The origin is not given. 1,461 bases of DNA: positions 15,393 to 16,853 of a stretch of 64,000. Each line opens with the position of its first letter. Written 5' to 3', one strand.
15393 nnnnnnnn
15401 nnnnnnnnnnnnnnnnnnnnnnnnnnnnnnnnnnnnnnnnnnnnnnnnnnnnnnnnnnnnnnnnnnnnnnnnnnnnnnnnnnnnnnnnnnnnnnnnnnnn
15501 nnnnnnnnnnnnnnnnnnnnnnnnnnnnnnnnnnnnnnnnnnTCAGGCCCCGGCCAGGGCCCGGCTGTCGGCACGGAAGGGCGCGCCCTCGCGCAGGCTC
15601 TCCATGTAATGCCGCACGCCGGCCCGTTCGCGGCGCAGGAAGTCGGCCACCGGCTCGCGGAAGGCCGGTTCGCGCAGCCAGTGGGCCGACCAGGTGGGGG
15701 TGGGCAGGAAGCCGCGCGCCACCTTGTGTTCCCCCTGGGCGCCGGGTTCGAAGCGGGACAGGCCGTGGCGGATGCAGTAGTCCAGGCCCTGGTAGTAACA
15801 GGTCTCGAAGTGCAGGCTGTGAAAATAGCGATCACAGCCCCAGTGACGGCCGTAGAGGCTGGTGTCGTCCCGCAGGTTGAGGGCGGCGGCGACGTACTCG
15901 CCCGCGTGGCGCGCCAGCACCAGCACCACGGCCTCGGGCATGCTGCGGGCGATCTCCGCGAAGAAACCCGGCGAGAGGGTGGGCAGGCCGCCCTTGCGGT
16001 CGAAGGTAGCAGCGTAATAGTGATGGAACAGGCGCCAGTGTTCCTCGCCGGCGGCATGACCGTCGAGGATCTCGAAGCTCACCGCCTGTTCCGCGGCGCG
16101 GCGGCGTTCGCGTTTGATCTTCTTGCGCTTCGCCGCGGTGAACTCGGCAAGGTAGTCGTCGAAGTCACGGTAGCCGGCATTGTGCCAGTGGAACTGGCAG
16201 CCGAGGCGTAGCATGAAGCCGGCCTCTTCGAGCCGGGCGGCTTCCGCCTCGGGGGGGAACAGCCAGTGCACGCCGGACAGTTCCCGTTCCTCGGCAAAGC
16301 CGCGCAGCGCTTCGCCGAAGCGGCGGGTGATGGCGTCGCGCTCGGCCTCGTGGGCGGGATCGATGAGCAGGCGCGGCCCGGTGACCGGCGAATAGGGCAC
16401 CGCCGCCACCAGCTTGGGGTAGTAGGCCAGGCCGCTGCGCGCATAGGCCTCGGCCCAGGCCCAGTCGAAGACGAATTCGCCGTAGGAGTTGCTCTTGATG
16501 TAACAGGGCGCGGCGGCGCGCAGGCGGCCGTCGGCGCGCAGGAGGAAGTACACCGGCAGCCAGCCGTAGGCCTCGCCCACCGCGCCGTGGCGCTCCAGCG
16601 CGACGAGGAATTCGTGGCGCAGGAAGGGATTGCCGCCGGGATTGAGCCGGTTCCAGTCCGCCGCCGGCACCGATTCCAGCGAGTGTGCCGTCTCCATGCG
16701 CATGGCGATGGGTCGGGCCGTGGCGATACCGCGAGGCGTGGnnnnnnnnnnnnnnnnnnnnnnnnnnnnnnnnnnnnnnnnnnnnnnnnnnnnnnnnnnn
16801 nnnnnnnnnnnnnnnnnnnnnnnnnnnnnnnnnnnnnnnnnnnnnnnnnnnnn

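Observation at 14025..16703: Three consecutive aminoacyl-tRNA-dependent-transferase-like genes: bpt, aat and a FemAB-like DUF482 protein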

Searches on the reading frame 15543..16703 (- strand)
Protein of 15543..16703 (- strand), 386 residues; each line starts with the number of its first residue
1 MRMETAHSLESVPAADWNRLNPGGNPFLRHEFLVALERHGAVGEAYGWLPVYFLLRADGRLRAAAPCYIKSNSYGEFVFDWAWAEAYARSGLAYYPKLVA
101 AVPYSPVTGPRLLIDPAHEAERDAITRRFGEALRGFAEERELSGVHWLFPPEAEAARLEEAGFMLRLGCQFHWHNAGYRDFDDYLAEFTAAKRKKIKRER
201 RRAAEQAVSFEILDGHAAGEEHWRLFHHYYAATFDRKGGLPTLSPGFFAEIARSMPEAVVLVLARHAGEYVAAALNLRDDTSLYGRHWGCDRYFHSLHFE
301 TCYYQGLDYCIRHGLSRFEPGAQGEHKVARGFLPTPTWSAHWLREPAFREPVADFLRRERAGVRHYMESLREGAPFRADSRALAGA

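Call 4: search_protein_families(library=pfam, proteins=[window:15543-16703:-], max_evalue=0.01)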
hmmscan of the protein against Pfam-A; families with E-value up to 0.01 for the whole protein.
window:15543-16703:- (386 aa): 2 families
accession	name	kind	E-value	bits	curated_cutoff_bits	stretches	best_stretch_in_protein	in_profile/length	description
PF04339.18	FemAB_like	-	1.2e-146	489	27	1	8-377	1-368/369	Peptidogalycan biosysnthesis/recognition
PF13480.13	Acetyltransf_6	-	1.6e-13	51.5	22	1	192-323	3-137/143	Acetyltransferase (GNAT) domain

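Call 6: search_protein_families(library=ncbifam, proteins=[window:15543-16703:-], max_evalue=0.01)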
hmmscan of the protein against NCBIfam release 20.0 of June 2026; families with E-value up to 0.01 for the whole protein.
window:15543-16703:- (386 aa): 0 families

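Call 9: find_homologous_proteins(query=window:15543-16703:-, max_evalue=0.00001)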
Query window:15543-16703:- (386 aa): 7976 proteins with E <= 0.00001 among 8000 candidates; the best 120 are listed.
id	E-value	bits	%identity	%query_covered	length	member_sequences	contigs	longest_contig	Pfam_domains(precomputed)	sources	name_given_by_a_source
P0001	3.1e-264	894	100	100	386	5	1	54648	PF13480.14,PF04339.19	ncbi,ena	-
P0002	1.7e-255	866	96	99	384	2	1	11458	PF13480.14,PF04339.19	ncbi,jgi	-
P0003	5.7e-207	706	78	99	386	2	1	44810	PF13480.14,PF04339.19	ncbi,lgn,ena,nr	ncbi:MAG TPA: N-acetyltransferase [Gammaproteobacteria bacterium]|nr:N-acetyltransferase [Gammaprote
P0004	1.6e-158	546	60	99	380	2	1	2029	PF13480.14,PF04339.19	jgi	jgi:predicted N-acyltransferase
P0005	6.2e-158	544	63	98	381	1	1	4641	PF13480.14,PF04339.19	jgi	-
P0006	7.3e-157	541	61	98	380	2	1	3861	PF13480.14,PF04339.19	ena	-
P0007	1.7e-154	533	63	98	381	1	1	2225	PF13480.14,PF04339.19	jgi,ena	-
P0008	1.2e-153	530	59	98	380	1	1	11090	PF13480.14,PF04339.19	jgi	-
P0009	4.8e-153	528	60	98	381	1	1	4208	PF13480.14,PF04339.19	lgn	-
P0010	9.7e-153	527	60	98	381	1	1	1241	PF13480.14,PF04339.19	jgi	jgi:predicted N-acyltransferase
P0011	1.2e-152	527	61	98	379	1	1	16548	PF13480.14,PF04339.19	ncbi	ncbi:MAG: GNAT family N-acetyltransferase [Pseudomonadota bacterium]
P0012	2.4e-152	526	59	99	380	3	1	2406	PF13480.14,PF04339.19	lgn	-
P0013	6.7e-152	525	62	98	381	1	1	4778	PF13480.14,PF04339.19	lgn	-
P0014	9.8e-152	524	61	98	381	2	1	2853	PF13480.14,PF04339.19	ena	-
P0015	2.3e-151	523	57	98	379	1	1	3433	PF13480.14,PF04339.19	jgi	-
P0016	3.7e-151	522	60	98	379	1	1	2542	PF13480.14,PF04339.19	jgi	jgi:predicted N-acyltransferase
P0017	3.8e-151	522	59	98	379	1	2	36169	PF13480.14,PF04339.19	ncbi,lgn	-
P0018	5.0e-151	522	59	99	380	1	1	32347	PF13480.14,PF04339.19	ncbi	ncbi:MAG: GNAT family N-acetyltransferase [Pseudomonadota bacterium]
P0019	1.5e-150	520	57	98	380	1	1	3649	PF13480.14,PF04339.19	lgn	-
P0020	2.7e-150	519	58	98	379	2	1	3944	PF13480.14,PF04339.19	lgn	-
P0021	4.1e-150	519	57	98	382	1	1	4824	PF13480.14,PF04339.19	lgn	-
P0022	5.8e-150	518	58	98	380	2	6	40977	PF13480.14,PF04339.19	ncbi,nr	ncbi:MAG: GNAT family N-acetyltransferase [Gammaproteobacteria bacterium]|nr:GNAT family N-acetyltra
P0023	7.4e-150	518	58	98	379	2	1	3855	PF13480.14,PF04339.19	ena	-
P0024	8.2e-150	518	59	98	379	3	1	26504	PF13480.14,PF04339.19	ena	-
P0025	8.5e-150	518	59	98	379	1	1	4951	PF13480.14,PF04339.19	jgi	jgi:predicted N-acyltransferase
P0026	9.8e-150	517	58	98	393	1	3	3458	PF13480.14,PF04339.19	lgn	-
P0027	2.2e-149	516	57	98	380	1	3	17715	PF13480.14,PF04339.19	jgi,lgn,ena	-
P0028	2.4e-149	516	60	98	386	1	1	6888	PF13480.14,PF04339.19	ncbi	-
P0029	7.1e-149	515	55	98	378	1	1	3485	PF13480.14,PF04339.19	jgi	jgi:predicted N-acyltransferase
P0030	1.0e-148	514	57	98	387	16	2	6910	PF13480.14,PF04339.19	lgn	-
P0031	1.1e-148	514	56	99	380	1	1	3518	PF13480.14,PF04339.19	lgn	-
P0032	3.2e-148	512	57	99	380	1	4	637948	PF13480.14,PF04339.19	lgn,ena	-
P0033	3.3e-148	512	57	98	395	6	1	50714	PF13480.14,PF04339.19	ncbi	ncbi:MAG: GNAT family N-acetyltransferase [Gammaproteobacteria bacterium]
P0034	5.0e-148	512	57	98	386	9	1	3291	PF13480.14,PF04339.19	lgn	-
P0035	7.0e-148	511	59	98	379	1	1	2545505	PF13480.14,PF04339.19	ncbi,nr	ncbi:MAG: N-acetyltransferase [Pseudomonadota bacterium]|nr:MAG: N-acetyltransferase [Pseudomonadota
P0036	7.0e-148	511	54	99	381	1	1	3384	PF13480.14,PF04339.19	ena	-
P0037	7.1e-148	511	57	98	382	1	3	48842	PF13480.14,PF04339.19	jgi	jgi:predicted N-acyltransferase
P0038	1.1e-147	511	60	98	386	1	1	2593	PF13480.14,PF04339.19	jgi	jgi:predicted N-acyltransferase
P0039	1.3e-147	510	56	98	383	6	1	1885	PF13480.14,PF04339.19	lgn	-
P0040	1.4e-147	510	58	98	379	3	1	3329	PF13480.14,PF04339.19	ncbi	-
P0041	2.4e-147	510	58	99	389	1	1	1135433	PF13480.14,PF04339.19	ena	-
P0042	2.5e-147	509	58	98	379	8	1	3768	PF13480.14,PF04339.19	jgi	jgi:predicted N-acyltransferase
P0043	2.7e-147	509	59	98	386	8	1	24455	PF13480.14,PF04339.19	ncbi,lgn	ncbi:MAG: GNAT family N-acetyltransferase [Gammaproteobacteria bacterium]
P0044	3.0e-147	509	59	97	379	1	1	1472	PF13480.14,PF04339.19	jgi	jgi:predicted N-acyltransferase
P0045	3.1e-147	509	58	98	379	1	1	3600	PF13480.14,PF04339.19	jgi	jgi:predicted N-acyltransferase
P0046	3.1e-147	509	58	99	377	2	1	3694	PF13480.14,PF04339.19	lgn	-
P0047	3.3e-147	509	58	99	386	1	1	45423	PF13480.14,PF04339.19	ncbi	ncbi:MAG: GNAT family N-acetyltransferase [Gammaproteobacteria bacterium]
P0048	3.4e-147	509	55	99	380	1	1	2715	PF13480.14,PF00583.32,PF04339.19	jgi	jgi:uncharacterized protein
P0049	3.9e-147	509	56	99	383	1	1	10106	PF13480.14,PF04339.19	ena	-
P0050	4.8e-147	509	55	99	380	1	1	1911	PF13480.14,PF00583.32,PF04339.19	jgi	jgi:uncharacterized protein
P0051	5.7e-147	508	56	98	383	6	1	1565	PF13480.14,PF04339.19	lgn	-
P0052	5.8e-147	508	58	97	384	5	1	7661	PF13480.14,PF04339.19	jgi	jgi:hypothetical protein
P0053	6.3e-147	508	57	98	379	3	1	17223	PF13480.14,PF04339.19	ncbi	-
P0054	8.7e-147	508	56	98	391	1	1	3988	PF13480.14,PF04339.19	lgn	-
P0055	1.2e-146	507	56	98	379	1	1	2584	PF13480.14,PF04339.19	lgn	-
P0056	1.4e-146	507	56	99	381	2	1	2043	PF13480.14,PF04339.19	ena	-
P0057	1.7e-146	507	57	98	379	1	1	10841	PF13480.14,PF04339.19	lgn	-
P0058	1.7e-146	507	57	99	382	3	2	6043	PF13480.14,PF04339.19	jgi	jgi:predicted N-acyltransferase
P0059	1.9e-146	507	57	99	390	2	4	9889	PF13480.14,PF04339.19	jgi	jgi:uncharacterized protein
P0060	1.9e-146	507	58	99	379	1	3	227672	PF13480.14,PF04339.19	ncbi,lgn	-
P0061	3.2e-146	506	56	98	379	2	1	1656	PF13480.14,PF04339.19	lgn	-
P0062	3.8e-146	506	56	98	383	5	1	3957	PF13480.14,PF04339.19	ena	-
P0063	4.1e-146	505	55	96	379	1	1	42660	PF13480.14,PF04339.19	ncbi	-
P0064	4.3e-146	505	58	98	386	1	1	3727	PF13480.14,PF04339.19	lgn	-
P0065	4.3e-146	505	57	98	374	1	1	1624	PF13480.14,PF04339.19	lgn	-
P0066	4.9e-146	505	60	98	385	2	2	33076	PF13480.14,PF04339.19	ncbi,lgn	-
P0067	4.9e-146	505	57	98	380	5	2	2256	PF13480.14,PF04339.19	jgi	jgi:predicted N-acyltransferase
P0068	6.6e-146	505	58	98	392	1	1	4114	PF13480.14,PF04339.19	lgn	-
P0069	7.1e-146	505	55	98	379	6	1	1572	PF13480.14,PF04339.19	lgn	-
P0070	7.4e-146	505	57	99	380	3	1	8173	PF13480.14,PF04339.19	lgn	-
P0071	7.8e-146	505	57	98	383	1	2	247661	PF13480.14,PF04339.19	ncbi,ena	ncbi:MAG: GNAT family N-acetyltransferase [Gammaproteobacteria bacterium]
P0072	8.1e-146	505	57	98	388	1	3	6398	PF13480.14,PF04339.19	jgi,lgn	-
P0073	8.1e-146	505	55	98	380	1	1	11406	PF13480.14,PF04339.19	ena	-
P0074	8.3e-146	504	58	98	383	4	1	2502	PF13480.14,PF04339.19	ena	-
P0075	8.6e-146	504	56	98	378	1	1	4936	PF13480.14,PF04339.19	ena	-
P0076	9.5e-146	504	55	98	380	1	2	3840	PF13480.14,PF04339.19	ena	-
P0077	1.0e-145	504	54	98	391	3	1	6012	PF13480.14,PF04339.19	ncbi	-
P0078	1.2e-145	504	59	98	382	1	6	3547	PF13480.14,PF04339.19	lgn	-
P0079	1.3e-145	504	59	98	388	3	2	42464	PF13480.14,PF04339.19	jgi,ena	-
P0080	1.6e-145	504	56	98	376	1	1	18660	PF13480.14,PF04339.19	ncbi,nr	ncbi:MAG: GNAT family N-acetyltransferase [Gammaproteobacteria bacterium]|nr:GNAT family N-acetyltra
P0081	1.6e-145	504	57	98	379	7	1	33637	PF13480.14,PF04339.19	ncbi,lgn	-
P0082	1.9e-145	503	57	98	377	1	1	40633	PF13480.14,PF04339.19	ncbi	-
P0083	2.1e-145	503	58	98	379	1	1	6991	PF13480.14,PF04339.19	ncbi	-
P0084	2.4e-145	503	57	98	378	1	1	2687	PF13480.14,PF04339.19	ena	-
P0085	2.5e-145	503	57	98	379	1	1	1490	PF13480.14,PF04339.19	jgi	-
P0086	2.6e-145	503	57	98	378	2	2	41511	PF13480.14,PF04339.19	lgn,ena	-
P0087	2.7e-145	503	60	99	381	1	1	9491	PF13480.14,PF04339.19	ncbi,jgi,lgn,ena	-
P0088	2.8e-145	503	60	98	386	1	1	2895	PF13480.14,PF04339.19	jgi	jgi:predicted N-acyltransferase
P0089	3.2e-145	503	56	100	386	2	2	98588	PF13480.14,PF04339.19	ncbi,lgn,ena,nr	ncbi:MAG: GNAT family N-acetyltransferase [Gammaproteobacteria bacterium]|nr:GNAT family N-acetyltra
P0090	3.7e-145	502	58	98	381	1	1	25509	PF13480.14,PF04339.19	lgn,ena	-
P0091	3.7e-145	502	56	98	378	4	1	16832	PF13480.14,PF04339.19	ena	-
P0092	4.4e-145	502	58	98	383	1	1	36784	PF13480.14,PF00583.32,PF04339.19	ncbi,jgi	-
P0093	4.7e-145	502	54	98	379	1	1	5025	PF13480.14,PF04339.19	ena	-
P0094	5.8e-145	502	56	99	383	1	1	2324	PF13480.14,PF04339.19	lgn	-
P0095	5.9e-145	502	57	98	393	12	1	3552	PF13480.14,PF04339.19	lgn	-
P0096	6.0e-145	502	59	97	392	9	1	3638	PF13480.14,PF04339.19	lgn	-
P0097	6.4e-145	502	54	98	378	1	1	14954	PF13480.14,PF04339.19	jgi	jgi:predicted N-acyltransferase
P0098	6.7e-145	501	57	98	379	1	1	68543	PF13480.14,PF04339.19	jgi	-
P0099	6.7e-145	501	57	98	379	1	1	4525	PF13480.14,PF04339.19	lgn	-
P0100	7.3e-145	501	55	98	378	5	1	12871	PF13480.14,PF04339.19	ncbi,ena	-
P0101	7.9e-145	501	56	96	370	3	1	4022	PF13480.14,PF04339.19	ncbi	-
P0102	8.0e-145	501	57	98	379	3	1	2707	PF13480.14,PF04339.19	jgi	jgi:uncharacterized protein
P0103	9.3e-145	501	59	98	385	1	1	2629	PF13480.14,PF04339.19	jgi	jgi:predicted N-acyltransferase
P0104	9.5e-145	501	58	96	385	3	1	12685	PF13480.14,PF04339.19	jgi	jgi:predicted N-acyltransferase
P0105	1.0e-144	501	53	99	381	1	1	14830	PF13480.14,PF04339.19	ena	-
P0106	1.2e-144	501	57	98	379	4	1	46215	PF13480.14,PF04339.19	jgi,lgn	-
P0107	1.4e-144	500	54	98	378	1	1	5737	PF13480.14,PF00583.32,PF04339.19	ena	-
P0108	1.6e-144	500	55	99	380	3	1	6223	PF13480.14,PF04339.19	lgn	-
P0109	1.8e-144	500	56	98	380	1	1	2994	PF13480.14,PF04339.19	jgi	jgi:predicted N-acyltransferase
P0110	1.8e-144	500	58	98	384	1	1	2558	PF13480.14,PF04339.19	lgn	-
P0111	2.1e-144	500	57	98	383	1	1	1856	PF13480.14,PF04339.19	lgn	-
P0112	2.3e-144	500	55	98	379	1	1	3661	PF13480.14,PF04339.19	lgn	-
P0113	2.4e-144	500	55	98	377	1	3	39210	PF13480.14,PF04339.19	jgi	jgi:predicted N-acyltransferase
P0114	2.7e-144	499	58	98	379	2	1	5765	PF13480.14,PF04339.19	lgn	-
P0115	2.8e-144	499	56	98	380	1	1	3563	PF13480.14,PF04339.19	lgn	-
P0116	3.2e-144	499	55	98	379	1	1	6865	PF13480.14,PF04339.19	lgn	-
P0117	3.3e-144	499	58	98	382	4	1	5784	PF13480.14,PF04339.19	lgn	-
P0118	3.5e-144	499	57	98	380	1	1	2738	PF13480.14,PF04339.19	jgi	-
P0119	3.9e-144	499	56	96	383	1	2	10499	PF13480.14,PF04339.19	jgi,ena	jgi:predicted N-acyltransferase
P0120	4.1e-144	499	57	96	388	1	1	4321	PF13480.14,PF04339.19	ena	-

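Call 10: search_solved_structures(query=window:15543-16703:-, max_evalue=10, show_alignments=2)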
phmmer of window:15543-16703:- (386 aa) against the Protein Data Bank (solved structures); distinct sequences matched with E-value up to 10: 0.

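Call 12: find_related_loci(query=A1, collection=genome_contigs, flank=6000)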
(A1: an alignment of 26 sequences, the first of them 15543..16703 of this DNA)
Query A1 (386 aa) in genome_contigs; peptide patterns used: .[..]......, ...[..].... (x = any residue, [..] = any of these).
599 stretches matched a pattern (row limit reached: there are more); 596 encode a relative of the query (tblastn E <= 1e-3); the best 80 are kept; 80 distinct loci.
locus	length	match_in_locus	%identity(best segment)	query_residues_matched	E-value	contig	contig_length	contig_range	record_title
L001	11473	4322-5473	78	1-384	0e+0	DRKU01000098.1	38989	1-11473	MAG TPA_asm: Gammaproteobacteria bacterium isolate HyVt-448 HyVt-448_k145_265605, whole genome shotgun sequence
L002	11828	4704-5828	57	1-377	1e-148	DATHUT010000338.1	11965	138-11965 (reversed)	MAG TPA_asm: Gammaproteobacteria bacterium isolate SMAG_U16114 k141_70256, whole genome shotgun sequence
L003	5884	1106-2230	54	2-377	7e-148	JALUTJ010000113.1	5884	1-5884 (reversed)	MAG: Chromatiales bacterium isolate S146_metabat2_scaf2bin.254 S146_NODE_14239_length_5884_cov_2.961959, whole genome sh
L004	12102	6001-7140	59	1-381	7e-144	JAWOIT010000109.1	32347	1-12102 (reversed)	MAG: Pseudomonadota bacterium isolate CWP5-2.bin.67 k191_3292317, whole genome shotgun sequence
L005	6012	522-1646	54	1-378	8e-142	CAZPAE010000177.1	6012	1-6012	MAG TPA_asm: uncultured Thioalkalispiraceae bacterium isolate SRP135972_co1_229 genome assembly, contig: NODE_20571_leng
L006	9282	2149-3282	58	1-378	3e-140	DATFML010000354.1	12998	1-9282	MAG TPA_asm: Gammaproteobacteria bacterium isolate SMAG_U9224 k141_49617, whole genome shotgun sequence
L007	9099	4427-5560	57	1-378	1e-139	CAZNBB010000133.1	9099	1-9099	MAG TPA_asm: uncultured Gammaproteobacteria bacterium isolate binchicken_co129_755 genome assembly, contig: NODE_24747_l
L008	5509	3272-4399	56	1-377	3e-140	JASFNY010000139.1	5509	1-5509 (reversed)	MAG: Thiohalophilus sp. isolate D0819M02metaG_Bin_199 D0819M02metaG_FD_scaffold_8091_c1, whole genome shotgun sequence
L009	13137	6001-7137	54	1-382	4e-139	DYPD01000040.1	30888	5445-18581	MAG TPA_asm: Thiomargarita sp. isolate SulCav_GS09_5_2_48_36 SulCav_GS09_5_2158_length_30888_cov_23_147050, whole genome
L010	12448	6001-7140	55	1-380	7e-139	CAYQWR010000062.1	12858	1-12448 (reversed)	MAG TPA_asm: uncultured Thiohalomonas sp. isolate binchicken_co151_64 genome assembly, contig: NODE_7243_length_12858_co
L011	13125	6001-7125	58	1-377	4e-138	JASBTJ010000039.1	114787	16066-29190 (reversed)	MAG: Gammaproteobacteria bacterium isolate BWSM_30 k141_71605, whole genome shotgun sequence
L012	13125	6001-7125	57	1-377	5e-138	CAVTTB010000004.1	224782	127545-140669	MAG: uncultured Gammaproteobacteria bacterium isolate MFD09730.bin.1.81 genome assembly, contig: contig_23152, whole gen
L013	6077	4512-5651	57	1-382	7e-138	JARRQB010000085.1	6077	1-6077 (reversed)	MAG: Gammaproteobacteria bacterium isolate Spart_191_MAG scaffold_7736, whole genome shotgun sequence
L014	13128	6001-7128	55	1-378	1e-137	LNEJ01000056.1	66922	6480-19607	MAG: Gammaproteobacteria bacterium Ga0074134 Ga0074134_152.1, whole genome shotgun sequence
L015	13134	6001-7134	52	1-379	3e-137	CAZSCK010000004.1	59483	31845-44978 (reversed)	MAG TPA_asm: uncultured Thioalkalispiraceae bacterium isolate SRP128015_co3_166 genome assembly, contig: NODE_289_length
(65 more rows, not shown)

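Call 20: predict_structure(alignment_id=A1)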
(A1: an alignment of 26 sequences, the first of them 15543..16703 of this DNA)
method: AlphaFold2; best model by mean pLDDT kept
length: 386 residues; sequences in the alignment: 26
mean_pLDDT: 91.4   pTM: 0.90
mean pLDDT of the five models: 91.4, 91.0, 90.6, 89.6, 88.5
residues with pLDDT >= 90: 293; 70-90: 84; 50-70: 9; < 50: 0
segments of 3 or more residues with pLDDT < 50: none
pLDDT, mean of each block of 10 residues (from residue 1): 94 96 92 95 89 95 95 70 84 92 80 93 92 96 93 92 92 95 96 94 91 94 94 86 93 96 95 95 91 85 95 95 86 93 91 90 95 92 77
secondary structure, 60 per line:
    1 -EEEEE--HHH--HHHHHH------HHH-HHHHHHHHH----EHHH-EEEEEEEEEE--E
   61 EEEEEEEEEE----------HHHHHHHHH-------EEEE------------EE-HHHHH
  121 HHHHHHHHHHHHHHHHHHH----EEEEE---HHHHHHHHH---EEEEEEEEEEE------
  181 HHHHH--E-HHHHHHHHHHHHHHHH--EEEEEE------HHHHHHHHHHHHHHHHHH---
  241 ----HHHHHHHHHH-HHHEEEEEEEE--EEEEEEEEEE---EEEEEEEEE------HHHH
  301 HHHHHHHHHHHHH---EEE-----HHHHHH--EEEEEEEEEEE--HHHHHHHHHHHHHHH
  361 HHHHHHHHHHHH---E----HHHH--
elements in order: E2-6 H14-19 H30-38 E48-57 E60-70 H81-89 E97-100 H116-139 E144-148 H152-160 E164-174 H181-185 H190-205 E208-213 H220-237 H245-254 E259-266 E269-278 E282-290 H297-313 E317-319 H325-330 E333-343 H346-372 H381-384
